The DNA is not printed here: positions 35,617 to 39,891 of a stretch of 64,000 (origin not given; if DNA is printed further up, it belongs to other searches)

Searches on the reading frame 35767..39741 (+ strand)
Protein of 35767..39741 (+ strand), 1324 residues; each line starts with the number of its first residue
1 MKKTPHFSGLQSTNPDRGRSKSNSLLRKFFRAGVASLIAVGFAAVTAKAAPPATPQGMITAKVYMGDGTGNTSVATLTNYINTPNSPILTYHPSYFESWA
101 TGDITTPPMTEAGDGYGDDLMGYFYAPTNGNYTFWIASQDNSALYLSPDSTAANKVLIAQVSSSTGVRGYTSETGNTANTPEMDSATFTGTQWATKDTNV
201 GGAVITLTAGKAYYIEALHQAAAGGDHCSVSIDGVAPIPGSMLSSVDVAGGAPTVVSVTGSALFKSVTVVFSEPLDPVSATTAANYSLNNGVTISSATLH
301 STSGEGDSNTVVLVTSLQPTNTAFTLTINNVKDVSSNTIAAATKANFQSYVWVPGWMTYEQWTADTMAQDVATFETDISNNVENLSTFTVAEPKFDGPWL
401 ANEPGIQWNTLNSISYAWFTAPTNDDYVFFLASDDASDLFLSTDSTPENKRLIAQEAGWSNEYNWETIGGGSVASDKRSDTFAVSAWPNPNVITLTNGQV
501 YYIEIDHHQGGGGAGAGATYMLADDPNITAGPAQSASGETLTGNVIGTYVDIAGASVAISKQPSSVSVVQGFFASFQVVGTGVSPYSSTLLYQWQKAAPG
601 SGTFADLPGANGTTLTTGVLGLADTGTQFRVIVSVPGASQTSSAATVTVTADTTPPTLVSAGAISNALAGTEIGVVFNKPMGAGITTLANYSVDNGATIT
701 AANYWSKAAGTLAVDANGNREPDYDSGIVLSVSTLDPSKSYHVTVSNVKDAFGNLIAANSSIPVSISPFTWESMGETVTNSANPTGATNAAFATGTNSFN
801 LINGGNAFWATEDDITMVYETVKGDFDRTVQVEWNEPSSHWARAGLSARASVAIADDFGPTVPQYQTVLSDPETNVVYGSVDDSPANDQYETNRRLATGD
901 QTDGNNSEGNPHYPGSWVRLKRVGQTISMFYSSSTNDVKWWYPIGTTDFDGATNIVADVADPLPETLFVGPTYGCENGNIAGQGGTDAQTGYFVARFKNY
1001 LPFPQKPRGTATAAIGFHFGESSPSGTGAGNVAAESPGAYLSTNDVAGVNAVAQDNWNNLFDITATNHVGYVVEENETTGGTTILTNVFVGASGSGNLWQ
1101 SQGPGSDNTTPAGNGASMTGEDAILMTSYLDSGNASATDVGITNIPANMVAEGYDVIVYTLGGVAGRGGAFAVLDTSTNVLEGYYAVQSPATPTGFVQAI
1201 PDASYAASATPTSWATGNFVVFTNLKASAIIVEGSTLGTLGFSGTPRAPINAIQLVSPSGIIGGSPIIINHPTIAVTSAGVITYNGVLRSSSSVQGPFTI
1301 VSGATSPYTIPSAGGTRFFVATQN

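Call 67: search_protein_families(library=pfam, proteins=[window:35767-39741:+], max_evalue=0.001)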
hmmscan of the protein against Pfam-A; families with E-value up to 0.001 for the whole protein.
window:35767-39741:+ (1324 aa): 2 families
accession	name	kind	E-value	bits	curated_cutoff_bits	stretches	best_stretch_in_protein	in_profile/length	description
PF07691.17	PA14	-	1.5e-09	38.3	24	0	116-225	46-124/147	PA14 domain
PF13205.12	Big_5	-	5.5e-09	37.1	23.6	0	260-348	18-104/105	Bacterial Ig-like domain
